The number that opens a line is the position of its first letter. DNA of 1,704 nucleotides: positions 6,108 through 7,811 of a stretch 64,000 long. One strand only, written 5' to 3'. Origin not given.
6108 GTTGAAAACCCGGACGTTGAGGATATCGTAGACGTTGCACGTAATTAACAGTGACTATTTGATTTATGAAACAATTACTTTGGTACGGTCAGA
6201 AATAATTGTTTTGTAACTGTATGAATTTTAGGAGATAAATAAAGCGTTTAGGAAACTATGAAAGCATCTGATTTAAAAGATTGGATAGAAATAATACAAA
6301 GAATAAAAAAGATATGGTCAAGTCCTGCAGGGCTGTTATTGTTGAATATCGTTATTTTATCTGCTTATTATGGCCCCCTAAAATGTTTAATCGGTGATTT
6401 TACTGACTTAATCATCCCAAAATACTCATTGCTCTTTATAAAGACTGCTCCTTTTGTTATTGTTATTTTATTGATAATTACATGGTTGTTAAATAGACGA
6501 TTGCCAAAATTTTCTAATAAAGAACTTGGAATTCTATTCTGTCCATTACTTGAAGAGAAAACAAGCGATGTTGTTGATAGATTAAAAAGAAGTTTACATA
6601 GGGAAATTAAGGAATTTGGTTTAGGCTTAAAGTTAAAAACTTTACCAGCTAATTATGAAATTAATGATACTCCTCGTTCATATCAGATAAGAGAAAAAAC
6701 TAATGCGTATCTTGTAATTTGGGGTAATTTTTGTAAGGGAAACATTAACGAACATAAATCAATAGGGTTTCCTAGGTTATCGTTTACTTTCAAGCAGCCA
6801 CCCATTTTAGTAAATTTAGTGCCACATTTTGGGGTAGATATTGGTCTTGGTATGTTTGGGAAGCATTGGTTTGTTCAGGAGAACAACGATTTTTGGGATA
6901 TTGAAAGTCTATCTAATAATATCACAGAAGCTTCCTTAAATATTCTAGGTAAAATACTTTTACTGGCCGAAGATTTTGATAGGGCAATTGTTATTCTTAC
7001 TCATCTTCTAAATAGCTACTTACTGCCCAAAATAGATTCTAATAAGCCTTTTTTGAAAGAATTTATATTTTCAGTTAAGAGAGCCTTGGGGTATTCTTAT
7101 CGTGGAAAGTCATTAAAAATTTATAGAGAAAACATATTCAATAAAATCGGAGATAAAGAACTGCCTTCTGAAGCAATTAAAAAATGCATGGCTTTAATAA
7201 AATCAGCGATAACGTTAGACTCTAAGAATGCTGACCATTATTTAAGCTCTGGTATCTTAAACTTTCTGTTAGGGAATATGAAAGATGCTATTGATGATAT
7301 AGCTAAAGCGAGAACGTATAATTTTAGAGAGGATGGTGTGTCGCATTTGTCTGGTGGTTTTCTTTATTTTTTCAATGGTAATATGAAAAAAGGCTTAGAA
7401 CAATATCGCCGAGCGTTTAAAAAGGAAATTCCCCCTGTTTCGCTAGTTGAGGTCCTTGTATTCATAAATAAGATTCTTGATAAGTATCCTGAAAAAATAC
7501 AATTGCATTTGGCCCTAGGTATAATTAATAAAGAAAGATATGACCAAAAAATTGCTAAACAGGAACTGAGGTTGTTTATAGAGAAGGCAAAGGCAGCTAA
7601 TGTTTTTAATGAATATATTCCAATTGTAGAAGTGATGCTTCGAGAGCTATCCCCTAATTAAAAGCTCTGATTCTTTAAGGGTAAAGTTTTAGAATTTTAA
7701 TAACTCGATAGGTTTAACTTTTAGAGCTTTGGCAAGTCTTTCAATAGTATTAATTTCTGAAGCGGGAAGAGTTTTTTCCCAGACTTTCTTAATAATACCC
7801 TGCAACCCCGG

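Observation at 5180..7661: PD-(D/E)xK nuclease-like protein followed by a 2TM-TPR protein inside the island: candidate defence or abortive-infection pair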

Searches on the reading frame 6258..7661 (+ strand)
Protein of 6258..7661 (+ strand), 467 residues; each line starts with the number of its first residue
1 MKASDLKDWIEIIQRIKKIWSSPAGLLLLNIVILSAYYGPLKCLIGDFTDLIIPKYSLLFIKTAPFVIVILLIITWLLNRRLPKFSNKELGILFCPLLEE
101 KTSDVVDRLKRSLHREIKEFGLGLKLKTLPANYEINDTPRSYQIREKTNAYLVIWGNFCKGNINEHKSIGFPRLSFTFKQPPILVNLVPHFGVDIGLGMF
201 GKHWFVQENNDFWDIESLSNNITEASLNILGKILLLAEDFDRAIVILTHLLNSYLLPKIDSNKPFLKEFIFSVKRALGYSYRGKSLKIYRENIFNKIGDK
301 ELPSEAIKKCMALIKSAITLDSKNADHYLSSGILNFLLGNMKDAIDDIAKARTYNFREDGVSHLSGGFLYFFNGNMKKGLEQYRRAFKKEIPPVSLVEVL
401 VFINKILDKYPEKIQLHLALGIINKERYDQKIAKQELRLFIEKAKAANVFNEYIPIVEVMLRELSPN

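Call 3: search_protein_families(library=pfam, proteins=[window:6258-7661:+], max_evalue=1)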
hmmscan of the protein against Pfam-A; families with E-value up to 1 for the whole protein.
window:6258-7661:+ (467 aa): 6 families
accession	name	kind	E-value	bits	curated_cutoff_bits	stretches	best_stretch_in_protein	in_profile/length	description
PF00515.34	TPR_1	-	0.0043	17.3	27.8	0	332-351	8-27/34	Tetratricopeptide repeat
PF07719.23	TPR_2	-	0.016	15.7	27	0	367-388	8-29/34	Tetratricopeptide repeat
PF13424.12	TPR_12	-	0.092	13.4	30.1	0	223-253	44-74/77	Tetratricopeptide repeat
PF13431.12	TPR_17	-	0.098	13.4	24.4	0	314-345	2-33/34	Tetratricopeptide repeat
PF13432.12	TPR_16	-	0.24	12.3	32.7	0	315-351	21-57/65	Tetratricopeptide repeat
PF13371.12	TPR_9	-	0.25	11.8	35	0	305-349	9-53/73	Tetratricopeptide repeat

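Call 4: search_protein_families(library=padloc, proteins=[window:6258-7661:+], max_evalue=1)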
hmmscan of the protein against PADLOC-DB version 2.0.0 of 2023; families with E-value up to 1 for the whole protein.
window:6258-7661:+ (467 aa): 0 families

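Call 9: find_homologous_proteins(query=window:6258-7658:+, max_evalue=0.01)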
Query window:6258-7658:+ (467 aa): 4 proteins with E <= 0.01 among 8000 candidates.
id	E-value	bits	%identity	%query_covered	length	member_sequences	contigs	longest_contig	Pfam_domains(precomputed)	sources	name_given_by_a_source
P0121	0.0e+0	1042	100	100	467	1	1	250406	-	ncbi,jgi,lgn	ncbi:MAG: hypothetical protein WDL87_07705 [Candidatus Omnitrophota bacterium]|jgi:hypothetical prot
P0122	2.8e-132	460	47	98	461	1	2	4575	-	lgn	-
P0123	7.7e-115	403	43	99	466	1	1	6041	-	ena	-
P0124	1.8e-104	368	41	99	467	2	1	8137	-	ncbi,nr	ncbi:MAG: hypothetical protein PHI59_05520 [Candidatus Omnitrophica bacterium]|nr:hypothetical prote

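Call 16: find_encoding_contigs(protein=P0122, flank=6000, max_places=3)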
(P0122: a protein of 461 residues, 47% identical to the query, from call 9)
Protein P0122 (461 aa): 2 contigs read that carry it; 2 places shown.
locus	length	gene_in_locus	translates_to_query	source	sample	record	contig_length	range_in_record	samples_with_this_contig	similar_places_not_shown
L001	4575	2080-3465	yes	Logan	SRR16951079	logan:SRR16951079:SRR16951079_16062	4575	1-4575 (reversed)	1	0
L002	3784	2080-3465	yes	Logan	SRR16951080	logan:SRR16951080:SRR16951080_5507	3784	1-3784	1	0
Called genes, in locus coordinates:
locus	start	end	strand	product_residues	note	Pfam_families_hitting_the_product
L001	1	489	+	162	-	?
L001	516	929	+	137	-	-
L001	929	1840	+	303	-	PF04909:Amidohydro_2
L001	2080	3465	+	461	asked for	-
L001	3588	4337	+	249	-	PF01048:PNP_UDP_1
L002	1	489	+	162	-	?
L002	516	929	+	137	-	-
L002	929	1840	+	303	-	PF04909:Amidohydro_2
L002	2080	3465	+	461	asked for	-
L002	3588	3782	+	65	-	?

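Call 17: find_encoding_contigs(protein=P0124, flank=8000, max_places=3)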
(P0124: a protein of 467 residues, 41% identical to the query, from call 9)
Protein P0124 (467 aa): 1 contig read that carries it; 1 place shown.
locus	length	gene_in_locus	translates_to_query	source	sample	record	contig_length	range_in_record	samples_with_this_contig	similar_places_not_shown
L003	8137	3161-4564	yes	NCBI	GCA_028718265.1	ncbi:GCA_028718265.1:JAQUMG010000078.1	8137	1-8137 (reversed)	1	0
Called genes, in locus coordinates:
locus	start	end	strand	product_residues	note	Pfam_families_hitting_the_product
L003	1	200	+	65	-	?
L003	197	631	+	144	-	PF02130:YbeY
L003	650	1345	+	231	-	PF01219:DAGK_prokar, PF01569:PAP2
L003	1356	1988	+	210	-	PF04367:DUF502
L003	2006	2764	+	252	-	PF11967:RecO_N, PF02565:RecO_C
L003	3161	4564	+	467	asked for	-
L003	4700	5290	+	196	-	-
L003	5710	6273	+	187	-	PF14512:TM1586_NiRdase (faint), PF00881:Nitroreductase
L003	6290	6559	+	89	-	PF05899:Cupin_3, PF07883:Cupin_2 (weak)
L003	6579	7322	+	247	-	PF25231:DUF7847 (faint)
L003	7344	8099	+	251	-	PF00300:His_Phos_1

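Call 18: find_encoding_contigs(protein=P0123, flank=6000, max_places=2)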
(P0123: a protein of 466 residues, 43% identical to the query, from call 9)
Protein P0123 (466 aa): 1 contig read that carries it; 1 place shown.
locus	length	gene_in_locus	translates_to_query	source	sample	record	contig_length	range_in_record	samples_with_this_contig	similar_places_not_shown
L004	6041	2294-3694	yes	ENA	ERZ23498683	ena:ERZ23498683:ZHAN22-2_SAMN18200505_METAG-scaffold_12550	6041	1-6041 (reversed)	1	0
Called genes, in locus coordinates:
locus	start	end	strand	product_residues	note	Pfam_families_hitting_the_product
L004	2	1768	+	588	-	?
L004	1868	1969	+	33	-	-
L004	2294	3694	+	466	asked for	-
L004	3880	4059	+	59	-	PF04218:CENP-B_N (weak), PF01381:HTH_3 (weak), PF13443:HTH_26 (weak)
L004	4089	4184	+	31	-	-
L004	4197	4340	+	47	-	-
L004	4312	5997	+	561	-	PF00239:Resolvase, PF07508:Recombinase, PF13408:Zn_ribbon_recom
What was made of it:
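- The ORF2 homologues of 41-47% identity are flanked by Amidohydro_2/PNP_UDP_1, by RecO and by a serine recombinase (calls 16-18).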

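Call 24: search_protein_representatives(alignment_id=A2)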
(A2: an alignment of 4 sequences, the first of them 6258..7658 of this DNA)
Query: 4 sequences, 465 profile positions. Proteins with E-value up to 0.001 (for the whole library): 1442; up to 1e-10: 528; up to 1e-30: 95. The best 150 are listed.
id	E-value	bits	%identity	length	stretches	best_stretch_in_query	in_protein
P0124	3.8e-232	787.5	-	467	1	1-465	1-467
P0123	3.6e-231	784.3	-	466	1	2-464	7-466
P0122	1.0e-225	766.3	-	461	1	1-464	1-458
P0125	5.8e-75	269.2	-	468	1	65-464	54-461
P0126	5.7e-74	266.0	-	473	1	5-461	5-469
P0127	2.8e-70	253.8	-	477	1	5-463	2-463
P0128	1.2e-67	245.1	-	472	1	2-463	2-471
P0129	3.5e-66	240.3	-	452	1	53-463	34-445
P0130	5.3e-65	236.4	-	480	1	10-450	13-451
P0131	2.7e-63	230.8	-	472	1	3-460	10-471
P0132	3.8e-61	223.7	-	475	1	7-463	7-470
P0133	8.5e-61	222.5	-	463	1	58-464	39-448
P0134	1.3e-59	218.6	-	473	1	8-464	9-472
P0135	3.3e-59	217.3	-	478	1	2-464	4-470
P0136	3.4e-59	217.2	-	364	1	108-459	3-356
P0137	9.9e-59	215.7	-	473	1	15-446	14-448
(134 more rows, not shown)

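Call 35: find_homologous_proteins(query=A3, max_evalue=0.00001)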
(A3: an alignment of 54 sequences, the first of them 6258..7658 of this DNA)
Query A3 (54 sequences) (467 aa, profile of the alignment): 7 proteins with E <= 0.00001 among 8000 candidates.
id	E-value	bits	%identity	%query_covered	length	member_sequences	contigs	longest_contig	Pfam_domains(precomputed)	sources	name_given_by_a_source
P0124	1.3e-142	494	41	99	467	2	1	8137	-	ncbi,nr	ncbi:MAG: hypothetical protein PHI59_05520 [Candidatus Omnitrophica bacterium]|nr:hypothetical prote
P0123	5.7e-141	489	43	99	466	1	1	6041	-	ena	-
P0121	6.8e-139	482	100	100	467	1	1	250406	-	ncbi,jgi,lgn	ncbi:MAG: hypothetical protein WDL87_07705 [Candidatus Omnitrophota bacterium]|jgi:hypothetical prot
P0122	2.0e-136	474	47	98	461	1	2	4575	-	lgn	-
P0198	7.9e-123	429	21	86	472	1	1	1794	PF13174.13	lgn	-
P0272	1.5e-40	157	21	92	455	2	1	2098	-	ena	-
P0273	4.1e-13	67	28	23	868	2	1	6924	PF14863.13,PF25060.1,PF13414.13,PF16918.12,PF12569.15,PF13374.13,PF24575.2,PF00515.35,PF13424.13,PF13429.13,PF14561.13,PF07719.24,PF13174.13,PF25063.1,PF14853.13,PF13431.13,PF23914.2,PF25062.2,PF25058.2,PF23300.4,PF13176.13,PF13428.13,PF25064.2,PF14559.13,PF13371.13,PF26725.1,PF17874.8,PF22860.3,PF1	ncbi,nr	ncbi:MAG: tetratricopeptide repeat protein [Desulfobacteraceae bacterium]|nr:tetratricopeptide repea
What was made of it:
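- Tried and rejected: The third homologue search, with the ORF2 alignment, was swamped by low-complexity words (call 35).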

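Call 43: predict_structure(alignment_id=A3)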
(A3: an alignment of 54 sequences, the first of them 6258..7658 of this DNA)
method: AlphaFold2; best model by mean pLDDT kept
length: 467 residues; sequences in the alignment: 54
mean_pLDDT: 94.5   pTM: 0.90
mean pLDDT of the five models: 94.5, 93.8, 93.3, 93.1, 92.8
residues with pLDDT >= 90: 406; 70-90: 54; 50-70: 7; < 50: 0
segments of 3 or more residues with pLDDT < 50: none
pLDDT, mean of each block of 10 residues (from residue 1): 87 86 92 91 76 78 92 95 97 95 92 93 95 96 98 97 93 96 93 96 90 85 98 97 98 97 96 98 98 96 97 98 98 98 98 94 98 98 98 96 98 98 97 98 98 98 86
secondary structure, 60 per line:
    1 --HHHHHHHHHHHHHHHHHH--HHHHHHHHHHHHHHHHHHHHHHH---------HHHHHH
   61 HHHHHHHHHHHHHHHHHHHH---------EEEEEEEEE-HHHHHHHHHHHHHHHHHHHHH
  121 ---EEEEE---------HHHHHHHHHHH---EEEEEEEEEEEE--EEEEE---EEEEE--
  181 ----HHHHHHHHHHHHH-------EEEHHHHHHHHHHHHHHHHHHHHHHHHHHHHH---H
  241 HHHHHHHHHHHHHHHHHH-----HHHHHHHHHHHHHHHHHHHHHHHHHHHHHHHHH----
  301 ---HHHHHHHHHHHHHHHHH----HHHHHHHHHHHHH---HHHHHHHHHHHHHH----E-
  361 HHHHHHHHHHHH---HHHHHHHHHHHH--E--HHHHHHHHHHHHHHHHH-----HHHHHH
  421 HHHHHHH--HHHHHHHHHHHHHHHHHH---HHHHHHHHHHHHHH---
elements in order: H3-20 H23-45 H55-80 E90-98 H100-120 E124-128 H138-148 E152-163 E166-170 E174-178 H185-197 E205-207 H208-236 H240-258 H264-296 H304-320 H325-337 H341-354 H361-372 H376-387 H393-409 H415-427 H430-447 H451-464

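Call 45: search_protein_families(library=pfam, alignment_id=A3, max_evalue=0.01)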
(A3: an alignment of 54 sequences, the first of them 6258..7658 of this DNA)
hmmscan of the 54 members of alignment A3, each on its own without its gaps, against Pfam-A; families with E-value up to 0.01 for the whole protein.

A. member 1, window:6258-7658:+ (467 aa): 1 family
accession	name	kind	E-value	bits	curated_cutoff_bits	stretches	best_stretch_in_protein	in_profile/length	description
PF00515.34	TPR_1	-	0.0043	17.3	27.8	0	332-351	8-27/34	Tetratricopeptide repeat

B. families by the number of members that match (of 54 scanned): 18 families
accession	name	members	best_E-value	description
PF07719.23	TPR_2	18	8.9e-09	Tetratricopeptide repeat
PF00515.34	TPR_1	14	2.2e-07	Tetratricopeptide repeat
PF13431.12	TPR_17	12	4e-08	Tetratricopeptide repeat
PF13424.12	TPR_12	10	1.4e-06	Tetratricopeptide repeat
PF13181.12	TPR_8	8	1.2e-05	Tetratricopeptide repeat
PF25062.1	ARM_TT21_N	7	3e-08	Tetratricopeptide repeat protein 21 N-terminal ARM repeat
PF13432.12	TPR_16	7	9.5e-06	Tetratricopeptide repeat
PF14559.12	TPR_19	7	1.1e-05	Tetratricopeptide repeat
PF13428.12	TPR_14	6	7.9e-05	Tetratricopeptide repeat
PF13371.12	TPR_9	4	0.00064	Tetratricopeptide repeat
PF13174.12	TPR_6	2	3.8e-06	Tetratricopeptide repeat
PF24575.1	TPR_Slam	2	0.0012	Surface lipoprotein assembly modifier, N-terminal TPR repeats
PF13374.12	TPR_10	2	0.0021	Tetratricopeptide repeat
PF25060.1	ARM_TT21_2nd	1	0.0018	Tetratricopeptide repeat protein 21 second ARM domain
PF25063.1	ARM_TT21_C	1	0.0034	Tetratricopeptide repeat protein 21 C-terminal ARM domain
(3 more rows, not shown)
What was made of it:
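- On TPR proteins (ORF2 C-terminal domain): TPR_2 is found in 18 of 54 members, best E 9e-9 (call 45).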

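Call 47: fold_search(model_id=the predicted structure, library=pdb)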
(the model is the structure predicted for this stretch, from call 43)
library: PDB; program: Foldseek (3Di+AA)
matches with E <= 10: 1423; with E <= 0.001: 27
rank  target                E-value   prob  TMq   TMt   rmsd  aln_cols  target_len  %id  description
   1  8chy                  5.7e-05  1.00  0.26  0.40  14.0       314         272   15  Crystal structure of an 8-repeat consensus TPR superhelix with Zinc. (released 2024-02-21)
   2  9qhb                  7.7e-05  1.00  0.26  0.40  14.3       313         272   16  Crystal structure of 16-repeat CTPR protein with eliminated coordination sites (released 2025-10-22)
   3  3vty_C                2.3e-04  1.00  0.24  0.54  10.2       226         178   19  Crystal structure of MamA (released 2012-10-31)
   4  3vtx_B                2.6e-04  1.00  0.24  0.54   9.3       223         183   20  Crystal structure of MamA protein (released 2012-10-31)
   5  3vty_A                2.7e-04  1.00  0.24  0.54  10.5       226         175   19  Crystal structure of MamA (released 2012-10-31)
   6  3vty_D                3.0e-04  1.00  0.24  0.57  10.0       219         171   18  Crystal structure of MamA (released 2012-10-31)
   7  6tka_AAA              3.6e-04  1.00  0.24  0.17  12.9       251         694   15  Crystal structure of human O-GlcNAc transferase bound to substrate 7 and a peptide from HCF-1 pro-repeat 2 (11-26) (released 2020-03-04)
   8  3vtx_A                3.8e-04  1.00  0.25  0.55  10.5       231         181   17  Crystal structure of MamA protein (released 2012-10-31)
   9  4gyw_A                3.9e-04  1.00  0.26  0.18  12.2       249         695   14  Crystal structure of human O-GlcNAc Transferase in complex with UDP and a glycopeptide (released 2012-10-31)
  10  4gyy_A                4.5e-04  1.00  0.26  0.18  12.5       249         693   15  Crystal structure of human O-GlcNAc Transferase with UDP-5SGlcNAc and a peptide substrate (released 2012-10-31)
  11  6q4m                  5.3e-04  1.00  0.25  0.18  13.0       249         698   15  Crystal structure of the O-GlcNAc transferase Asn648Tyr mutation (released 2019-12-25)
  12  5hgv_A                6.0e-04  1.00  0.26  0.18  12.3       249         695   14  Structure of an O-GlcNAc transferase point mutant, D554N in complex with peptide (released 2016-09-14)
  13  6e37_A                6.0e-04  1.00  0.25  0.18  12.4       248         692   14  O-GlcNAc Transferase in complex with covalent inhibitor (released 2019-11-06)
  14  3cvn_A                6.0e-04  1.00  0.20  0.30  17.5       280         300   16  Structure of Peroxisomal Targeting Signal 1 (PTS1) binding domain of Trypanosoma brucei Peroxin 5 (TbPEX5)complexed to (released 2008-06-24)
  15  9f8w_B                6.0e-04  1.00  0.24  0.33  15.8       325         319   13  Crystal structure of the apo Pex5 peroxisomal cargo receptor from Trypanosoma brucei (released 2024-10-02)
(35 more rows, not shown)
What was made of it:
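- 6879..7649 (+): ORF2 TPR superhelix, aa 208-464. calls 3, 45, 47
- On TPR proteins (ORF2 C-terminal domain): Foldseek matches to consensus TPR, MamA, OGT and PEX5 at E 6e-5 to 1e-3, probability 1.0 (call 47).
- Closest known: Membrane-anchored TPR proteins. Same: MamA and LapB are among the Foldseek matches (call 47).
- Checked: The helical-repeat domain is TPR (Foldseek E 5.7e-5, probability 1.0, call 47; TPR_2 in 18 of 54 family members, call 45).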

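Call 49: search_protein_families(library=ncbifam, proteins=[window:6258-7658:+], max_evalue=1)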
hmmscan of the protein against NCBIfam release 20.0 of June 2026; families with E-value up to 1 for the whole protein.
window:6258-7658:+ (467 aa): 3 families
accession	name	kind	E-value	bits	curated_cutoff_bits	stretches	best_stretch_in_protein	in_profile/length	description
TIGR02917.1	PEP_TPR_lipo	equivalog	0.0013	16.7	312.2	1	293-378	365-449/899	XrtA/PEP-CTERM system TPR-repeat protein PrsT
TIGR00990.1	3a0801s09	subfamily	0.0093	14.6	757.25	1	313-393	387-468/615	mitochondrial import receptor subunit TOM70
NF040959.1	MamA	equivalog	0.072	12.5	200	0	290-364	36-110/204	magnetosome protein MamA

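Call 50: search_protein_families(library=phrogs, proteins=[window:6258-7658:+], max_evalue=1)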
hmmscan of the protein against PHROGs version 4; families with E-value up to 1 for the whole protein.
window:6258-7658:+ (467 aa): 1 family
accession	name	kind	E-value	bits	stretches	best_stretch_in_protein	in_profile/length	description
phrog_7590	-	unknown function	0.015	16.1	1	308-352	140-184/234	-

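Call 60: find_encoding_contigs(protein=P0126, flank=6000, max_places=3)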
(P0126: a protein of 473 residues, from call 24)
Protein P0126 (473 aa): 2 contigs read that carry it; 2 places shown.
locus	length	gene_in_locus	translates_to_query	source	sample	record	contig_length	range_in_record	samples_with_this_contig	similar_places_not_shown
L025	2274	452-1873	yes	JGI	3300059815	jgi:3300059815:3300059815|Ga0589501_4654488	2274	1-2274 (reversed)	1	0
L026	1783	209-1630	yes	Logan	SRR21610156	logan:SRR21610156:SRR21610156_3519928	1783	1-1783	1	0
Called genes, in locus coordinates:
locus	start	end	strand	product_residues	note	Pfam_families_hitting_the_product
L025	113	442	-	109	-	-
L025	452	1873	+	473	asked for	-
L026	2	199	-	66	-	?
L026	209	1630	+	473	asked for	-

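Call 61: find_encoding_contigs(protein=P0128, flank=6000, max_places=3)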
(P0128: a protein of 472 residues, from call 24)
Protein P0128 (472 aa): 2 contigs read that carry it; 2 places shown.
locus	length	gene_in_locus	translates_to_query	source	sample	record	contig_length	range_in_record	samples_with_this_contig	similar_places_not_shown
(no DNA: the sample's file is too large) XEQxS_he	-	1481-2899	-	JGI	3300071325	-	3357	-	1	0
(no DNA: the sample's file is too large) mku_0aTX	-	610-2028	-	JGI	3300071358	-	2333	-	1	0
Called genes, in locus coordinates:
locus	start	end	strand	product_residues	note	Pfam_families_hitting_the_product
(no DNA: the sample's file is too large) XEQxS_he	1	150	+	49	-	?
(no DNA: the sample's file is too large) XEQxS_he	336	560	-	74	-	-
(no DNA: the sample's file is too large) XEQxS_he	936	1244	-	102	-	-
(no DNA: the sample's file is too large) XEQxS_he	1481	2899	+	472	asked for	-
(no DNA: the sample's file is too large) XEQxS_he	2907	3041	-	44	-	-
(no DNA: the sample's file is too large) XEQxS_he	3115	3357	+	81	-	?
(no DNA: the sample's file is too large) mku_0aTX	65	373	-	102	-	-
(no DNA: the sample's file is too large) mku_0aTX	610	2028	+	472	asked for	-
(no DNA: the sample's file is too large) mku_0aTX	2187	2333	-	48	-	?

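Call 63: search_dna_similar(query=window:6258-7658:+, collection=plasmids, mode=protein, max_evalue=0.001)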
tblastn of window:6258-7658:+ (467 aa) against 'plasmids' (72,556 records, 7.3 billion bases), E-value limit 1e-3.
No match.
